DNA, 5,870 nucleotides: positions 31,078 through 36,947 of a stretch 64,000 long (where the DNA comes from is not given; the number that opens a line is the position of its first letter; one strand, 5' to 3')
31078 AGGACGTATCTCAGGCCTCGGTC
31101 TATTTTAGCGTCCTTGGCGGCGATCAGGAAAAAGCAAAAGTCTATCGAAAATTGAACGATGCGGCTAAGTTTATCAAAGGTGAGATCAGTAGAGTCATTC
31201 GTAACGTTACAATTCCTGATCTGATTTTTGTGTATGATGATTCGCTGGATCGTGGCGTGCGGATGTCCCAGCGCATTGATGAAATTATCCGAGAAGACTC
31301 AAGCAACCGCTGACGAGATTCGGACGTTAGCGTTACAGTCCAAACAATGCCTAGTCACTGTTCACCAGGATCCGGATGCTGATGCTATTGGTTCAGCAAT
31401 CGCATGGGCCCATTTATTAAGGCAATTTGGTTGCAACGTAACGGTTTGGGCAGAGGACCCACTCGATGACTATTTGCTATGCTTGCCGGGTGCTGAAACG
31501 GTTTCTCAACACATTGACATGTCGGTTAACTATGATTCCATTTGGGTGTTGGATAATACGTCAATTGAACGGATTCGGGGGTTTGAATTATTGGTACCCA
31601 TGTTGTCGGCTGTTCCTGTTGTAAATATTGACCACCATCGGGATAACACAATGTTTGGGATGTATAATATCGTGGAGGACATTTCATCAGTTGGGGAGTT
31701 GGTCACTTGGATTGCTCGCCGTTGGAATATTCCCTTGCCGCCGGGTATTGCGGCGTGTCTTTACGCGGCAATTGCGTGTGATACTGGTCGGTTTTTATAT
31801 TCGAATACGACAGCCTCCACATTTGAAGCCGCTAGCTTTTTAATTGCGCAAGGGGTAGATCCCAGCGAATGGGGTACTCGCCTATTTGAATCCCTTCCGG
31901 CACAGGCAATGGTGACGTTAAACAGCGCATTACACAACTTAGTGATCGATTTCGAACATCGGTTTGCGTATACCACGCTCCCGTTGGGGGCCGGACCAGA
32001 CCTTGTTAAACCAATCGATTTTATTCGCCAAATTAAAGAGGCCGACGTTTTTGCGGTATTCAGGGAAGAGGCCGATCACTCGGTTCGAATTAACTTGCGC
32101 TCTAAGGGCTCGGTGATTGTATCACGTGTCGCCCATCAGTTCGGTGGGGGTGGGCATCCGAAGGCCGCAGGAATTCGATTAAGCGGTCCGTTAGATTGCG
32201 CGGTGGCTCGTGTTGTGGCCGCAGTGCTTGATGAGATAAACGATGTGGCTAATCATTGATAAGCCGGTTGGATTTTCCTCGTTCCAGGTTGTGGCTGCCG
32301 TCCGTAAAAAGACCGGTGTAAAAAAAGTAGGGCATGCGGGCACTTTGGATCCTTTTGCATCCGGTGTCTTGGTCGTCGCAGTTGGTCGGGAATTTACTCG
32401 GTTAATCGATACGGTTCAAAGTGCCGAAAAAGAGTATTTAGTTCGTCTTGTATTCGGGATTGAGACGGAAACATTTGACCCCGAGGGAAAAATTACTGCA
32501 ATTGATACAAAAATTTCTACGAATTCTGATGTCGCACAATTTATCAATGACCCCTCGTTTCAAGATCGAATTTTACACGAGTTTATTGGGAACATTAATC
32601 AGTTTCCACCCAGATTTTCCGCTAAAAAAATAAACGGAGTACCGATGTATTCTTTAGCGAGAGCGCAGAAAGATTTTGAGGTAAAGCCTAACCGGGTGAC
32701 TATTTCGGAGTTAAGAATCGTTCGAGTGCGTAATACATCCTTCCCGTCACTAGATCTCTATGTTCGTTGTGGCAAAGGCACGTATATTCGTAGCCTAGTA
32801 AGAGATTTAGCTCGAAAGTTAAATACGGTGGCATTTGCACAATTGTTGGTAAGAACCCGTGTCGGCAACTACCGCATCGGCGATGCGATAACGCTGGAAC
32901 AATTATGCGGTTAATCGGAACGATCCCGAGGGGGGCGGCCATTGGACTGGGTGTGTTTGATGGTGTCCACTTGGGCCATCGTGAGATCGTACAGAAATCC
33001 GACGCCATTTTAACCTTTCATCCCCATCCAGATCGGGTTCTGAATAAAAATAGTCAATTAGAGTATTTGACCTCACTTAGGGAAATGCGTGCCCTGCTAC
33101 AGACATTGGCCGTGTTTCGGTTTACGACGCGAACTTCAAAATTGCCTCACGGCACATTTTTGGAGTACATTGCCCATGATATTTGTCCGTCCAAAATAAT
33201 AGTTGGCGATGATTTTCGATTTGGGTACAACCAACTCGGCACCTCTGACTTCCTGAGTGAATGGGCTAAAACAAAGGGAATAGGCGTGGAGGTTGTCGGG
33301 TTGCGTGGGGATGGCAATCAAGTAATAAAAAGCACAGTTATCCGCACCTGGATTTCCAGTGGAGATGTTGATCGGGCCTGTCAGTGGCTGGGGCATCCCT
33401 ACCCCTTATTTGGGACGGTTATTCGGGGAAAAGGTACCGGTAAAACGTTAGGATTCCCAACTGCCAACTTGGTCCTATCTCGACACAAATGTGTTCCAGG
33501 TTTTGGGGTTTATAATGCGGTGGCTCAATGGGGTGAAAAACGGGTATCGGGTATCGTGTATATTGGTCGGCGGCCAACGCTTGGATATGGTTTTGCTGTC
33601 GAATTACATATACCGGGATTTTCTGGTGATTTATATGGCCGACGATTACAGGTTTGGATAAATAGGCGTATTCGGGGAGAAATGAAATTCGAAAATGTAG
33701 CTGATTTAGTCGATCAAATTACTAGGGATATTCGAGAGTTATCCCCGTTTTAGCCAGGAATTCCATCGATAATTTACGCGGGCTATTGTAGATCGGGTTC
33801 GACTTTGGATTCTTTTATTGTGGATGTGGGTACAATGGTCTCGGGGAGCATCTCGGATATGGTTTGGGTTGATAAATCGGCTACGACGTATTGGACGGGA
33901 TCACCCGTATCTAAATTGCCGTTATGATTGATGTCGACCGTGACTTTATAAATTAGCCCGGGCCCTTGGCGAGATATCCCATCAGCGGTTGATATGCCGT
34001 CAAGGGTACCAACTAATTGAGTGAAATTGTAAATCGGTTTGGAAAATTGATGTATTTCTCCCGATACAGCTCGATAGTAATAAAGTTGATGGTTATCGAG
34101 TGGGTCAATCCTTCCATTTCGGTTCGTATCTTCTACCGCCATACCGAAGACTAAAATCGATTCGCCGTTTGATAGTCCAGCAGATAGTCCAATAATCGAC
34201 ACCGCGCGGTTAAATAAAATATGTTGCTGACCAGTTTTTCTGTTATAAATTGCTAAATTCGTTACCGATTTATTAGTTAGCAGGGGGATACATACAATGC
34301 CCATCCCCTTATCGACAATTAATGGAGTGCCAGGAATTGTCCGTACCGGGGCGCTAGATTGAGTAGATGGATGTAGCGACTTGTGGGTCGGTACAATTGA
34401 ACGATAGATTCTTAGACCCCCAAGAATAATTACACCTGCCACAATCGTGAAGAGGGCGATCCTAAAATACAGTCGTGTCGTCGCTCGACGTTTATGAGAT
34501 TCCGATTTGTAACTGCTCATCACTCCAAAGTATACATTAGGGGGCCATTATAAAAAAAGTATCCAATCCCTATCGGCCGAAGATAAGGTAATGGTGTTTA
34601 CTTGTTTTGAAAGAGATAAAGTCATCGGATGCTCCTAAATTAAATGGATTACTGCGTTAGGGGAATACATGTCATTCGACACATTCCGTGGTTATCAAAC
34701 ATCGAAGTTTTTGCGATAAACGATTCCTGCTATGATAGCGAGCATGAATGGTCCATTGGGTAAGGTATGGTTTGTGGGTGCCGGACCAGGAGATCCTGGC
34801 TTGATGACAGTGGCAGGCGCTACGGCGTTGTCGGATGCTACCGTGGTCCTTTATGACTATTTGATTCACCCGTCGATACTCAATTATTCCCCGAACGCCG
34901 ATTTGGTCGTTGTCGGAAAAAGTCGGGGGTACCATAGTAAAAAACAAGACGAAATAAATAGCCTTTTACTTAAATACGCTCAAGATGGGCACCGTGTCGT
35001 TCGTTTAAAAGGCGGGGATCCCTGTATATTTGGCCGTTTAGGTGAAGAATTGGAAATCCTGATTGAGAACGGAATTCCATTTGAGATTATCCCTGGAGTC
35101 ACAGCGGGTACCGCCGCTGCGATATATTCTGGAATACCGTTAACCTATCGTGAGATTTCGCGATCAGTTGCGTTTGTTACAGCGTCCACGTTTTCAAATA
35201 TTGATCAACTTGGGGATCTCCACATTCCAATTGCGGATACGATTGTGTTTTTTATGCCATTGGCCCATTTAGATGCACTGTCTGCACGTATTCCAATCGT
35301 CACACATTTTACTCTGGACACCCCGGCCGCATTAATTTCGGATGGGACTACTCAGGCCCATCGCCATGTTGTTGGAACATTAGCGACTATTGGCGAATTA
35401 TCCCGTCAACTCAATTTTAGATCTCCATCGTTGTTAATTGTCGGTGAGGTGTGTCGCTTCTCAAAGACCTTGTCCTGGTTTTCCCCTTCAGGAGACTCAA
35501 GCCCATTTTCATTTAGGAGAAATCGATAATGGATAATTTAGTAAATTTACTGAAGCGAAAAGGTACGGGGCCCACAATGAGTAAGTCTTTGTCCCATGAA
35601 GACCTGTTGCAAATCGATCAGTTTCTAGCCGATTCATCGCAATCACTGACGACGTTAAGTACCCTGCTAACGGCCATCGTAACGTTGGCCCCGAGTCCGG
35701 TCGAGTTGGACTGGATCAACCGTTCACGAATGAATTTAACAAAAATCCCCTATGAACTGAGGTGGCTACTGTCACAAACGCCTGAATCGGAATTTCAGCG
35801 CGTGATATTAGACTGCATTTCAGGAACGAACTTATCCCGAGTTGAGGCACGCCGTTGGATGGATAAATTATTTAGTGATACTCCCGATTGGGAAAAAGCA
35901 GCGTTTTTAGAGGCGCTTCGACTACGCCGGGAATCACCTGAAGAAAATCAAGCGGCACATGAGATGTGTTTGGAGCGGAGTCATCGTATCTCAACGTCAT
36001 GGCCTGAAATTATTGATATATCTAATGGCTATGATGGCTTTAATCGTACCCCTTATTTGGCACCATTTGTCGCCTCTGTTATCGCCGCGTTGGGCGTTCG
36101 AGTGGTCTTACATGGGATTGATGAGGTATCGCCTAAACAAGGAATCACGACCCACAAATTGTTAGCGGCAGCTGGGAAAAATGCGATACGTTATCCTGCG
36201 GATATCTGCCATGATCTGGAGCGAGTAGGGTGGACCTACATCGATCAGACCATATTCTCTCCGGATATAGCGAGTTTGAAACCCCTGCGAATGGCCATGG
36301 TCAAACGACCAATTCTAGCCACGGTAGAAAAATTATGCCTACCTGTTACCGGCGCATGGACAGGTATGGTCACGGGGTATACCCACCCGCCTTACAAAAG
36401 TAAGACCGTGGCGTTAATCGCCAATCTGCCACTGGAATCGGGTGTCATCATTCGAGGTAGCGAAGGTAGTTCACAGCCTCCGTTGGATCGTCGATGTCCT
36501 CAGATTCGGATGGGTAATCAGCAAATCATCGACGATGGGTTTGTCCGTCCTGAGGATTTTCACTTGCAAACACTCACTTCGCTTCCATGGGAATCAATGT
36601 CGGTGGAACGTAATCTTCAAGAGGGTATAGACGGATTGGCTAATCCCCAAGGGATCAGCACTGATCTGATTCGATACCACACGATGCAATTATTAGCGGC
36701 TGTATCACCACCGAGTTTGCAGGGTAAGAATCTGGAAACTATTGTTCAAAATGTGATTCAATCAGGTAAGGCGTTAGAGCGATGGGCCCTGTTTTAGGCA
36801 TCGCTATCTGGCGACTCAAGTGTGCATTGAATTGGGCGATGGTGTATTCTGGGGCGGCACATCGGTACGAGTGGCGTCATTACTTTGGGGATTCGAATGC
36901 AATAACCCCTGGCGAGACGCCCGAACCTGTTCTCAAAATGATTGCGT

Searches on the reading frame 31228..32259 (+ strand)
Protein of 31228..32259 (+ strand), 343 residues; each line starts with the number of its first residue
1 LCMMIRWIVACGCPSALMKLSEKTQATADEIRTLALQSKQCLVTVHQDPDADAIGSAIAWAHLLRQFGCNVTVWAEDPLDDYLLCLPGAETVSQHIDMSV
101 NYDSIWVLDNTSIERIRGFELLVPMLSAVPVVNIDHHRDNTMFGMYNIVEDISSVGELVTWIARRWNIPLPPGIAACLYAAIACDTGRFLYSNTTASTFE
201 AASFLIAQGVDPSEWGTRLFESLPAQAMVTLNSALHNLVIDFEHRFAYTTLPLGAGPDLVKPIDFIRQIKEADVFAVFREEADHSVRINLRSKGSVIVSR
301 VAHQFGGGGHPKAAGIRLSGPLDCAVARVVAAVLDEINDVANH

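Call 27: search_protein_families(library=pfam, proteins=[window:31228-32259:+], max_evalue=0.001)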
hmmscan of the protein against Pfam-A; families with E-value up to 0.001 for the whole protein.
window:31228-32259:+ (343 aa): 2 families
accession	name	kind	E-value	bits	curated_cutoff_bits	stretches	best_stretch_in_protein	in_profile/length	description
PF01368.27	DHH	-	1.8e-12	48.1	28.1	1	42-182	3-125/125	DHH family, N-terminal domain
PF02272.25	DHHA1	-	4.6e-10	40.3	25.9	1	263-339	22-98/102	DHHA1 domain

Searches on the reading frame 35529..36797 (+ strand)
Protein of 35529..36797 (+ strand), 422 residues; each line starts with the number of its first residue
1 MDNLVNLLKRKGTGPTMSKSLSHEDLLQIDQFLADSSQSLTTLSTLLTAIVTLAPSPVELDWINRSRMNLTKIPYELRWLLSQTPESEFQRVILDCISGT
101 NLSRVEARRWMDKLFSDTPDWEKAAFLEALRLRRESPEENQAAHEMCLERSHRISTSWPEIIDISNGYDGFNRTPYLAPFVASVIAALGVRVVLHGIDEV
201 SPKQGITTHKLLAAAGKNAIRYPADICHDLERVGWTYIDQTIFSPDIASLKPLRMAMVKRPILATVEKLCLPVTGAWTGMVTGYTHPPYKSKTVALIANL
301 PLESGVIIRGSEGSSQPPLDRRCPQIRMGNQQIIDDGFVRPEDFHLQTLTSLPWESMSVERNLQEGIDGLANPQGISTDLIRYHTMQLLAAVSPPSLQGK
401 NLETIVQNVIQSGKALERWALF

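Call 75: search_protein_families(library=pfam, proteins=[window:35529-36797:+], max_evalue=0.00001)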
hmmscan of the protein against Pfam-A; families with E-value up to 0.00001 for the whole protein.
window:35529-36797:+ (422 aa): 1 family
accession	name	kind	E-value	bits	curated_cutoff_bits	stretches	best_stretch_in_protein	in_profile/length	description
PF02885.22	Glycos_trans_3N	-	4e-07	30.1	26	1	92-148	3-60/63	Glycosyl transferase family, helical bundle domain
